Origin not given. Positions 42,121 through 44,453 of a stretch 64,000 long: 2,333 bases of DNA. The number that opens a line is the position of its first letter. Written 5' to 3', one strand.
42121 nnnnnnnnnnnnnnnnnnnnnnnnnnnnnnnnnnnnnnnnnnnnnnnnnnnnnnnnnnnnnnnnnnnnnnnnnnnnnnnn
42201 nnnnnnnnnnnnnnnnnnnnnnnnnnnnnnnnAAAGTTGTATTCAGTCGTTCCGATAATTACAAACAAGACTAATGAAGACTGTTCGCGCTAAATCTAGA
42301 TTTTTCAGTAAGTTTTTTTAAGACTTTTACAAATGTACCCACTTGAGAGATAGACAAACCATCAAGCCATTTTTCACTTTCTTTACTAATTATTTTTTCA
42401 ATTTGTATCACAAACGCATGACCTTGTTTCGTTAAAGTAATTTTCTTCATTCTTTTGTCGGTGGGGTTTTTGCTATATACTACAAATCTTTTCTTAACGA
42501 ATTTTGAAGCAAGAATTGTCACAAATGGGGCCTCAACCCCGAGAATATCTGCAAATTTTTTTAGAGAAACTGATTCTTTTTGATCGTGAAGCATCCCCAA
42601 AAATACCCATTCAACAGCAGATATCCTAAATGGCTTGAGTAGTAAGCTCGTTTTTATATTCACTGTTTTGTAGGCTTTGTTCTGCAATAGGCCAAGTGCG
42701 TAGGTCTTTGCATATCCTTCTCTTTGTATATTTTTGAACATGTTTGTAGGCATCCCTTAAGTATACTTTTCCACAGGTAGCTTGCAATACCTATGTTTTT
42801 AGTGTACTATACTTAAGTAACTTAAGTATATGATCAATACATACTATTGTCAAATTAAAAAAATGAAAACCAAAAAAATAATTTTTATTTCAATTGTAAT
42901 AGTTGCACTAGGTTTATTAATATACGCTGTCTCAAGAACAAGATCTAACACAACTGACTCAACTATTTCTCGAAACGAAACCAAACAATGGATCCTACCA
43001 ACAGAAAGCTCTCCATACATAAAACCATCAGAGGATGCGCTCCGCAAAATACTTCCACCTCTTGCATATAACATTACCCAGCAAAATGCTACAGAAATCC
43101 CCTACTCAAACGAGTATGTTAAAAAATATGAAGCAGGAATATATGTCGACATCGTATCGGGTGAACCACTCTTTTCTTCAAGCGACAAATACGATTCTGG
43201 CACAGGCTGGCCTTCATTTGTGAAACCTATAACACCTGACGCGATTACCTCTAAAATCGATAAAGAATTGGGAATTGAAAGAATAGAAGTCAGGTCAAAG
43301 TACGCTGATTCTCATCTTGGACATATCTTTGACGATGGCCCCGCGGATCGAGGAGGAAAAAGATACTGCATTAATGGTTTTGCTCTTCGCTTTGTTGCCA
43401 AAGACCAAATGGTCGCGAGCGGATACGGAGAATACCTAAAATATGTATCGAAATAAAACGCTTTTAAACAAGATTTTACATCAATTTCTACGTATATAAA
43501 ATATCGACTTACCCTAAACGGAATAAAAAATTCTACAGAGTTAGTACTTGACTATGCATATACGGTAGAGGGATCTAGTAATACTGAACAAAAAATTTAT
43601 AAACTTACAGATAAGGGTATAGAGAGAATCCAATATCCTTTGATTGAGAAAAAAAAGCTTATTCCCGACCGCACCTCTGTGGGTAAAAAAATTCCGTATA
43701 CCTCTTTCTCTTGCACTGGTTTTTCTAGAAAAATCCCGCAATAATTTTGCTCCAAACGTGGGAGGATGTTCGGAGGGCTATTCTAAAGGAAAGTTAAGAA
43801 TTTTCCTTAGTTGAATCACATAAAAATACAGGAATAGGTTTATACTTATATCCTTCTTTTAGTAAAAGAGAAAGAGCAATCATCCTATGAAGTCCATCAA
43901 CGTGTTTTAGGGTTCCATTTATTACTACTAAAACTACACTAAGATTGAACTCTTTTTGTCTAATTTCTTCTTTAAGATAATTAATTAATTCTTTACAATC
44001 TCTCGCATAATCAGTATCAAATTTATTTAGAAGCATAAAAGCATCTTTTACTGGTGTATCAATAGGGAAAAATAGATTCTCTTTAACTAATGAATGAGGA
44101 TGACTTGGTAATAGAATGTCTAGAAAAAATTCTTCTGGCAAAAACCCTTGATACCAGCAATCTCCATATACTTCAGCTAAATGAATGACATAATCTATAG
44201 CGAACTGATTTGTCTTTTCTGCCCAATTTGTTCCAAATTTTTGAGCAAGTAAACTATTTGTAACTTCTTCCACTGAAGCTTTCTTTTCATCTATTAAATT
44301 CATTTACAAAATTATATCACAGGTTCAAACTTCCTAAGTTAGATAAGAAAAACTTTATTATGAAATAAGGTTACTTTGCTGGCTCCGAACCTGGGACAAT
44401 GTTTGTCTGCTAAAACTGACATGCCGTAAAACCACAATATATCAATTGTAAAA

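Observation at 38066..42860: Duplicated MarR operator/promoter module with a marR pseudogene remnant, bracketing a DUF4331-TPR-HupE/UreJ segment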

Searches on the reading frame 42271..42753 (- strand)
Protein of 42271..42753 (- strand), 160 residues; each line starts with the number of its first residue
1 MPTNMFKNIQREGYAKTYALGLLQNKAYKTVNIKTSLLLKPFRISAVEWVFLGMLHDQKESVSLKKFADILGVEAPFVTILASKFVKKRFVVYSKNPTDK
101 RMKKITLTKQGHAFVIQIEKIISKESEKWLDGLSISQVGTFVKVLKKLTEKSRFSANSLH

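Call 5: search_protein_families(library=pfam, proteins=[window:42271-42753:-], max_evalue=0.01)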
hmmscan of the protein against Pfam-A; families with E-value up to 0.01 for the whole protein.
window:42271-42753:- (160 aa): 2 families
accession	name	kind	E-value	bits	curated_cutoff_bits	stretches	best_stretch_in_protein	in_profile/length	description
PF12802.13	MarR_2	-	2.6e-05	24.7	27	1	46-101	5-60/61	MarR family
PF01047.28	MarR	-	3.4e-05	24.1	24.6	1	44-101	1-57/59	MarR family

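Call 10: find_encoding_contigs(protein=window:42271-42753:-, flank=10000, max_places=10)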
Protein window:42271-42753:- (160 aa): no gene with exactly this product is on record in the collection.

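Call 12: find_related_loci(query=window:42271-42753:-, collection=genome_contigs, flank=10000)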
Query window:42271-42753:- (160 aa) in genome_contigs; peptide patterns used: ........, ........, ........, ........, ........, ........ (x = any residue, [..] = any of these).
181 stretches matched a pattern, but none encodes a relative of the query by tblastn (E <= 1e-3).
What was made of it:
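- Tried and rejected: A genome_contigs scan with MarR peptides found nothing (call 12).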

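Call 13: find_homologous_proteins(query=window:42271-42753:-, max_evalue=0.001)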
Query window:42271-42753:- (160 aa): 1 proteins with E <= 0.001 among 15 candidates.
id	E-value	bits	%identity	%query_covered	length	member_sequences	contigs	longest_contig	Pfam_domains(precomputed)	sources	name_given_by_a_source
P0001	3.5e-96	337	100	100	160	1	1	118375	PF12802.14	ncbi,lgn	-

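Call 14: find_encoding_contigs(protein=P0001, flank=10000, max_places=10)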
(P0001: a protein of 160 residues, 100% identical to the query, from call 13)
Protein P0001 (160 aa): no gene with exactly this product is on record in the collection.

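Call 29: search_protein_representatives(protein=window:42271-42753:-)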
Query: 160 residues. Proteins with E-value up to 0.001 (for the whole library): 734; up to 1e-10: 192; up to 1e-30: 0. The best 150 are listed.
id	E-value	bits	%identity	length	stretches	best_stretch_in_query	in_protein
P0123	3.7e-29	118.0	46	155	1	14-150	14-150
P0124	1.1e-27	113.3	42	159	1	15-153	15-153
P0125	1.5e-27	112.8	43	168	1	14-150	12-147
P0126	4.1e-27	111.3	70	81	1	74-152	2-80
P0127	1.6e-25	106.2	39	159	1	11-152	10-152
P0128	1.7e-25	106.1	41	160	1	10-151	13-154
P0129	1.2e-24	103.4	35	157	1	5-151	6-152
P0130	3.0e-24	102.1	42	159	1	15-154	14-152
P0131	1.6e-23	99.7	39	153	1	3-150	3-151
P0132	6.4e-23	97.8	39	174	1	7-148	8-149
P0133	6.6e-23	97.7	34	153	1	2-151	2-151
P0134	6.9e-23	97.7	37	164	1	14-153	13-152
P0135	2.7e-22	95.8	38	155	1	6-149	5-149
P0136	2.7e-22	95.7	40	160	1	6-152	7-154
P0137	4.7e-22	94.9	38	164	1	13-150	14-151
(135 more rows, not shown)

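Call 39: find_encoding_contigs(protein=P0126, flank=8000, max_places=3)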
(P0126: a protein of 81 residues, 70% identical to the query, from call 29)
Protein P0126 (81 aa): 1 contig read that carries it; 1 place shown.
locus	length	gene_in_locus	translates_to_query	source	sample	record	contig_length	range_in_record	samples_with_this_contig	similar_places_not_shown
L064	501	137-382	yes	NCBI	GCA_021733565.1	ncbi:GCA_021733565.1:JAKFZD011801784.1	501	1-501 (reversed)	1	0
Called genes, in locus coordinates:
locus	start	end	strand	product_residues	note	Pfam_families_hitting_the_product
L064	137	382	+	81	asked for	-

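Call 40: search_solved_structures(query=window:42271-42753:-, max_evalue=0.01)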
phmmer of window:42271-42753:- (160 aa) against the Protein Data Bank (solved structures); distinct sequences matched with E-value up to 0.01: 22.
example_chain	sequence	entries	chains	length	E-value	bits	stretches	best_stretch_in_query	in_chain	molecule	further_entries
3q5f_A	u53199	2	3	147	5.2e-09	39.6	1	38-149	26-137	Transcriptional regulator slyA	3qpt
3deu_A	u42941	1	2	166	7.5e-09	39.1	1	38-149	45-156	Transcriptional regulator slyA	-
4aih_A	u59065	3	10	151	5.7e-08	36.3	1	38-149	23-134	TRANSCRIPTIONAL REGULATOR SLYA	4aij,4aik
3nrv_A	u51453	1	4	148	7.2e-07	32.7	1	19-150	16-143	Putative transcriptional regulator (MarR/EmrR family)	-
7dvr_A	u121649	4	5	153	6.7e-05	26.3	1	57-150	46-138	HTH marR-type domain-containing protein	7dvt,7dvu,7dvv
3hrm_A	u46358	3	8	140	7.8e-05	26.1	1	34-122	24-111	HTH-type transcriptional regulator sarZ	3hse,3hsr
4gxo_A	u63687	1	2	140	7.9e-05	26.1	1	34-122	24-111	MarR family regulatory protein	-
7dvs_A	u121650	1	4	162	8.9e-05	25.9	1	57-150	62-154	MarR family transcriptional regulator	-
3vb2_A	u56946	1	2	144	0.00018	24.9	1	38-148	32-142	Multiple antibiotic resistance protein marR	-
3oop_A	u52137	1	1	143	0.00022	24.6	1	39-149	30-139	Lin2960 protein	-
6pcp_A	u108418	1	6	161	0.00044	23.7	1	20-150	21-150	MarR family transcriptional regulator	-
4jba_A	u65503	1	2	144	0.00047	23.6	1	38-148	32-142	Multiple antibiotic resistance protein MarR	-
6pco_A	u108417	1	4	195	0.00079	22.8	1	20-150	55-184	MarR-family transcriptional regulator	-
3vod_A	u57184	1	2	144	0.0017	21.8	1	39-148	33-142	Multiple antibiotic resistance protein marR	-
5h3r_A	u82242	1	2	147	0.0018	21.7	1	39-148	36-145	Multiple antibiotic resistance protein MarR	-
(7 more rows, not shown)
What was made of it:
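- On MarR/SlyA family of transcription regulators: phmmer against PDB: SlyA 3q5f at E 5e-9 over residues 38-149, plus MarR, SarZ and 19 more (call 40).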

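Call 55: search_protein_families(library=ncbifam, proteins=[window:42271-42753:-], max_evalue=0.01)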
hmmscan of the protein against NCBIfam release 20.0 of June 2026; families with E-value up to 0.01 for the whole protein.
window:42271-42753:- (160 aa): 10 families
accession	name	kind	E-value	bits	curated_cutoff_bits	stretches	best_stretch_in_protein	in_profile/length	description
NF002926.0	PRK03573.1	equivalog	1.6e-12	47.6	120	1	39-150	24-135/144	transcriptional regulator SlyA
NF045593.1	bilirub_TF_BilQ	equivalog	1.8e-08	34.1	125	1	57-151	40-134/135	bilirubin utilization transcriptional regulator BilQ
NF053814.1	teico_TcaR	equivalog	1.6e-07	31.5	170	1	41-151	33-144/151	MarR family transcriptional regulator TcaR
NF053777.1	Saro0803TransReg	equivalog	2.3e-05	24.1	200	1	60-148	50-138/140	Saro_0803 family transcriptional regulator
TIGR02337.1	HpaR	equivalog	2.9e-05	23.9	121.2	1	43-145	25-126/130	homoprotocatechuate degradation operon regulator HpaR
NF008565.1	PRK11512.1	equivalog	3.3e-05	23.9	240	1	39-148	33-142/144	multiple antibiotic resistance transcriptional regulator MarR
NF050133.1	TransRegFabT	equivalog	5e-05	23.6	200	1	65-149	47-131/138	fatty acid biosynthesis transcriptional regulator FabT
NF052638.1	TransRegOhrRVib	equivalog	0.00018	21.2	200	1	54-122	44-112/141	transcriptional regulator OhrR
NF010349.0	PRK13777.1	equivalog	0.00021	20.7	153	1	26-132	26-131/190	HTH-type transcriptional regulator Hpr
NF047395.1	TransRegLtdR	equivalog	0.003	17.3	250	1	83-154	87-157/166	transcriptional regulator LdtR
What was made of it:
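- The protein is a MarR/SlyA homologue: SlyA structures at E 5e-9 over residues 38-149, and NCBIfam SlyA at E 1.6e-12 (calls 40, 55).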

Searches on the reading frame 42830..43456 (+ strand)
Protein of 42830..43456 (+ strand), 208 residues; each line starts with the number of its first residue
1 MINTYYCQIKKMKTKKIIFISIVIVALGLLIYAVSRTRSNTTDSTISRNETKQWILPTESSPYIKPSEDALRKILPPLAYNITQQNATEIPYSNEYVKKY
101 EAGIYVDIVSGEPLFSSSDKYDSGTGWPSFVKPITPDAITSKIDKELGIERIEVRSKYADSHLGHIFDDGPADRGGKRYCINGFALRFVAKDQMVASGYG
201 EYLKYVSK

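Call 5: search_protein_families(library=pfam, proteins=[window:42830-43456:+], max_evalue=0.01)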
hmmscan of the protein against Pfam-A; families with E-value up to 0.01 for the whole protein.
window:42830-43456:+ (208 aa): 1 family
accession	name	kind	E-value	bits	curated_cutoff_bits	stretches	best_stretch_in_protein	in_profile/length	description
PF01641.26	SelR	-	4.1e-44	149.7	24.9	1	76-189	2-115/116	SelR domain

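Call 55: search_protein_families(library=ncbifam, proteins=[window:42863-43456:+], max_evalue=0.01)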
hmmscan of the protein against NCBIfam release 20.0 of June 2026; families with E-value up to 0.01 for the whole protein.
window:42863-43456:+ (197 aa): 4 families
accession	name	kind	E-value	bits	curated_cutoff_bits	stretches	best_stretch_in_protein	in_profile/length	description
NF010625.0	PRK14018.1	equivalog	1.6e-60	205.1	522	1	37-195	362-520/521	bifunctional peptide-methionine (S)-S-oxide reductase MsrA/peptide-methionine (R)-S-oxide reductase MsrB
TIGR00357.1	TIGR00357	equivalog_domain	2.7e-54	182.8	113.05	1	54-188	1-134/134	peptide-methionine (R)-S-oxide reductase MsrB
NF004042.0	PRK05550.1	equivalog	3e-38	131.6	330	1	57-184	4-128/293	bifunctional methionine sulfoxide reductase B/A protein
NF004036.0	PRK05508.1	equivalog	1.6e-20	73.1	179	1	70-180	12-119/121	methionine-R-sulfoxide reductase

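Call 59: find_homologous_proteins(query=window:42863-43456:+, max_evalue=1e-20)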
Query window:42863-43456:+ (197 aa): 7931 proteins with E <= 1e-20 among 8000 candidates; the best 120 are listed.
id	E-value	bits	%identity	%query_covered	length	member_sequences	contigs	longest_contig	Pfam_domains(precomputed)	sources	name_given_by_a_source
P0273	7.3e-126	435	100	100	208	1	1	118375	PF01641.27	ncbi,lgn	-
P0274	5.3e-82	292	68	91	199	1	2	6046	PF01641.27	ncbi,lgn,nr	ncbi:MAG: peptide-methionine (R)-S-oxide reductase MsrB [bacterium]|nr:peptide-methionine (R)-S-oxid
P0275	1.6e-63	232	67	79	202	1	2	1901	PF01641.27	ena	-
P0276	1.3e-60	222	54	97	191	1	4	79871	PF01641.27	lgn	-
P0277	1.3e-59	219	63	77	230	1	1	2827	PF01641.27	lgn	-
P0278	5.2e-59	217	64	75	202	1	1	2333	PF01641.27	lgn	-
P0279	5.3e-59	217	60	85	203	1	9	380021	PF01641.27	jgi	jgi:methionine-R-sulfoxide reductase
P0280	6.8e-59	217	54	96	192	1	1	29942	PF01641.27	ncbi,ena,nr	ncbi:MAG: Peptide methionine sulfoxide reductase MsrA/MsrB [Parcubacteria group bacterium Gr01-1014_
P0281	8.0e-59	217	54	96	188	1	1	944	PF01641.27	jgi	jgi:peptide methionine sulfoxide reductase msrA/msrB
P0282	8.8e-59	216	54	96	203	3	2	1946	PF01641.27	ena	-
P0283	7.3e-58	213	53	96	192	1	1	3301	PF01641.27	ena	-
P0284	1.3e-57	213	52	99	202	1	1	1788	PF01641.27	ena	-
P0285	3.7e-57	211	56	88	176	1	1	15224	PF01641.27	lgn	-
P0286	4.0e-57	211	56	87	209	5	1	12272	PF01641.27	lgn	-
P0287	5.7e-57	210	51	97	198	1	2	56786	PF01641.27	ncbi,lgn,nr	ncbi:peptide-methionine (R)-S-oxide reductase MsrB [Patescibacteria group bacterium]|nr:peptide-meth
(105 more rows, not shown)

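Call 60: find_encoding_contigs(protein=P0276, flank=5000, max_places=2)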
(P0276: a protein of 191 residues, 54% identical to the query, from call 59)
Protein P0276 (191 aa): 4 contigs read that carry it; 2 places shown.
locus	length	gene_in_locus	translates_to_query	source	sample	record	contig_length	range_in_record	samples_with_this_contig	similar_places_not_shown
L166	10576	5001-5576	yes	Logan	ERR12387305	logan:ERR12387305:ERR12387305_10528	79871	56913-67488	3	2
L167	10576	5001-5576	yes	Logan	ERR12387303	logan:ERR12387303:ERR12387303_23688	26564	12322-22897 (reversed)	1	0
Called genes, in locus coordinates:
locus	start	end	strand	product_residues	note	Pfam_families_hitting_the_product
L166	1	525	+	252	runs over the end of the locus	PF03372:Exo_endo_phos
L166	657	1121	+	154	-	PF01047:MarR (weak), PF12802:MarR_2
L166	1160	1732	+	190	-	PF02469:Fasciclin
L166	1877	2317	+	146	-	-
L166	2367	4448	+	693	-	PF00059:Lectin_C, PF19077:Big_13 (faint), PF01471:PG_binding_1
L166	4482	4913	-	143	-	-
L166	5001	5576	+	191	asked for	PF01641:SelR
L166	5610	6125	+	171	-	-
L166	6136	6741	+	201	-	-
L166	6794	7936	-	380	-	PF01946:Thi4 (weak), PF01266:DAO, PF13450:NAD_binding_8 (weak)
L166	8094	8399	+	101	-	-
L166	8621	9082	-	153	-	-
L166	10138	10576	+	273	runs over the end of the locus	-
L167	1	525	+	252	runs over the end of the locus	PF03372:Exo_endo_phos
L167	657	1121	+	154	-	PF01047:MarR (weak), PF12802:MarR_2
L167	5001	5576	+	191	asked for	PF01641:SelR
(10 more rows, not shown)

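Call 61: find_encoding_contigs(protein=P0280, flank=5000, max_places=2)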
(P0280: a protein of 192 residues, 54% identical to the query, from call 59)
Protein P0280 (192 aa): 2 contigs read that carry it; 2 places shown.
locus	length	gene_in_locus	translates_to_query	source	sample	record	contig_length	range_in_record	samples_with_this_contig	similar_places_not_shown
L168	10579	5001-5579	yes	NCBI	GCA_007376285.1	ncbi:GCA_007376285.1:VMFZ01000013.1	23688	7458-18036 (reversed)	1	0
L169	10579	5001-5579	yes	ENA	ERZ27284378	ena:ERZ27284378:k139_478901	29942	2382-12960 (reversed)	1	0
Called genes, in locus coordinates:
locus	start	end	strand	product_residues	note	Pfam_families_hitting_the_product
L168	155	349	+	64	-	-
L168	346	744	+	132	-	-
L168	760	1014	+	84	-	-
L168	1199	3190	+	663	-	PF00009:GTP_EFTU, PF22042:EF-G_D2, PF03144:GTP_EFTU_D2, PF14492:EFG_III, PF16658:RF3_C, PF03764:EFG_IV, PF00679:EFG_C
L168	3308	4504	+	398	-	PF00009:GTP_EFTU, PF03144:GTP_EFTU_D2, PF03143:GTP_EFTU_D3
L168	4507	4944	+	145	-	PF00338:Ribosomal_S10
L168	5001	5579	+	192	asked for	PF01641:SelR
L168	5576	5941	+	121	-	PF02411:MerT (weak)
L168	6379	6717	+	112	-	-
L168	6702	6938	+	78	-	PF07927:HicA_toxin (weak)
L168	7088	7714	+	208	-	PF00297:Ribosomal_L3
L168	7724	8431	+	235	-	PF00573:Ribosomal_L4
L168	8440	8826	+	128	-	PF00276:Ribosomal_L23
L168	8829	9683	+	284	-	PF00181:Ribosomal_L2_N, PF03947:Ribosomal_L2_C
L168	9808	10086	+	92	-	PF12840:HTH_20 (weak), PF01022:HTH_5 (weak), PF25212:HVO_A0114 (weak)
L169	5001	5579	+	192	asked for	PF01641:SelR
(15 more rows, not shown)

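Call 62: find_encoding_contigs(protein=P0287, flank=5000, max_places=2)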
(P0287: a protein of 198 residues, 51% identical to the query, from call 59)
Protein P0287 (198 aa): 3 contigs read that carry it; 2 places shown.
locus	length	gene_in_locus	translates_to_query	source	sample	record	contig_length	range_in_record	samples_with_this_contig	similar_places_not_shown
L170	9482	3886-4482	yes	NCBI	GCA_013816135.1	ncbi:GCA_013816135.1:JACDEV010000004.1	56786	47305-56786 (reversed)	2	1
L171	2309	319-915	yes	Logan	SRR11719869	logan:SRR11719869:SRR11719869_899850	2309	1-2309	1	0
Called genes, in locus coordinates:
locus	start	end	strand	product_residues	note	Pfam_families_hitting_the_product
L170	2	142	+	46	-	?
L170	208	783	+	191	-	-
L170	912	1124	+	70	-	PF12844:HTH_19, PF01381:HTH_3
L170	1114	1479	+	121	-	-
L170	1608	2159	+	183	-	PF00085:Thioredoxin, PF13098:Thioredoxin_2 (weak)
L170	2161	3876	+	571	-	PF02683:DsbD_TM, PF13386:DsbD_2 (weak), PF00578:AhpC-TSA, PF08534:Redoxin, PF00255:GSHPx (weak), PF13905:Thioredoxin_8, PF17991:Thioredoxin_10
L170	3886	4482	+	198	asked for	PF01641:SelR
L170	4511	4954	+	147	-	-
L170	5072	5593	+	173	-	-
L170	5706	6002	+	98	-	PF01725:Ham1p_like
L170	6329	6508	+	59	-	-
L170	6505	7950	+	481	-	PF00091:Tubulin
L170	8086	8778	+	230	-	-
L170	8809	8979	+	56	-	-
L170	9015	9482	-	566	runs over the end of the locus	PF00201:UDPGT, PF06722:EryCIII-like_C (weak)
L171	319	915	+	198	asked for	PF01641:SelR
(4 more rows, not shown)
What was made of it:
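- Closest known: Membrane-anchored extracytoplasmic methionine sulfoxide reductase systems. Same: In L170 it is encoded after thioredoxin and a DipZ/CcdA-like gene (call 62).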

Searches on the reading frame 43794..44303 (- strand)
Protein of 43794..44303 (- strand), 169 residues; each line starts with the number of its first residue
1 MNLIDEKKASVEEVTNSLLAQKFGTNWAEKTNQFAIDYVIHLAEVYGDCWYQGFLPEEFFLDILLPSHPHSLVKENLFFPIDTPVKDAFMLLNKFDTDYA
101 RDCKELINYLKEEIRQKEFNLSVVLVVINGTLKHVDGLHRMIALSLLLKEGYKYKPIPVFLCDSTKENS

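Call 5: search_protein_families(library=pfam, proteins=[window:43794-44303:-], max_evalue=0.01)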
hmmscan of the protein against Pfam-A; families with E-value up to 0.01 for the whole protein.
window:43794-44303:- (169 aa): 2 families
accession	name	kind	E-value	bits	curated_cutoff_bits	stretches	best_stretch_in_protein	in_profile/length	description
PF19828.4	DUF6309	-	4.5e-05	23.4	25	1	28-146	27-154/187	Family of unknown function (DUF6309)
PF09870.14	DUF2097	-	0.0036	18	25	1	101-145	5-50/84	Uncharacterized protein conserved in archaea (DUF2097)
